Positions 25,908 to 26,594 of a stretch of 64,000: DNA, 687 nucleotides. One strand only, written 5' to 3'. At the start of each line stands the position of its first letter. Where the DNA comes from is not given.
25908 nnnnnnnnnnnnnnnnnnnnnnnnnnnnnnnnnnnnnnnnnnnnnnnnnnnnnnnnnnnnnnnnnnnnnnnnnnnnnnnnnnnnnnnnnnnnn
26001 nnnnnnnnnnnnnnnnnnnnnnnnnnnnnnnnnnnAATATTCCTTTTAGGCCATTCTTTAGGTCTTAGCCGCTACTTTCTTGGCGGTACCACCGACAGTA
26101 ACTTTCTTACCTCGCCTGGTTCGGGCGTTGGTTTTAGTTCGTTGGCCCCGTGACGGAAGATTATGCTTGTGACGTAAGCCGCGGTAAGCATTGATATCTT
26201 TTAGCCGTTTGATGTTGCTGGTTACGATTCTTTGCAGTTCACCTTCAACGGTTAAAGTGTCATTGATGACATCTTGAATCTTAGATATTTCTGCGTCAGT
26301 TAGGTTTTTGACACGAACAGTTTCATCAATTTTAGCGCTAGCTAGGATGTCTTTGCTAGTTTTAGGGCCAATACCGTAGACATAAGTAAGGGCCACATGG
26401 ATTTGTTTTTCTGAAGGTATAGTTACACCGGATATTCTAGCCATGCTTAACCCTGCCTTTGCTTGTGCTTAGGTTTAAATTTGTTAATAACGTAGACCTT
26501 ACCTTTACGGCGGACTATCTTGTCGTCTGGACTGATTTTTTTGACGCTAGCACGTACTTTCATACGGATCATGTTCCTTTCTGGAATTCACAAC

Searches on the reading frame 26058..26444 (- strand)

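Call 25: search_protein_families(library=pfam, proteins=[window:26058-26444:-], max_evalue=0.01)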
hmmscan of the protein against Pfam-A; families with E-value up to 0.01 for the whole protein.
window:26058-26444:- (128 aa): 2 families
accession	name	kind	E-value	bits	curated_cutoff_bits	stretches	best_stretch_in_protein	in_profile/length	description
PF00416.27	Ribosomal_S13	-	6.6e-31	107.8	31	1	3-109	1-128/128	Ribosomal protein S13/S18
PF05833.16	NFACT_N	-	5e-05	22.7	31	1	12-93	187-270/456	NFACT N-terminal and middle domains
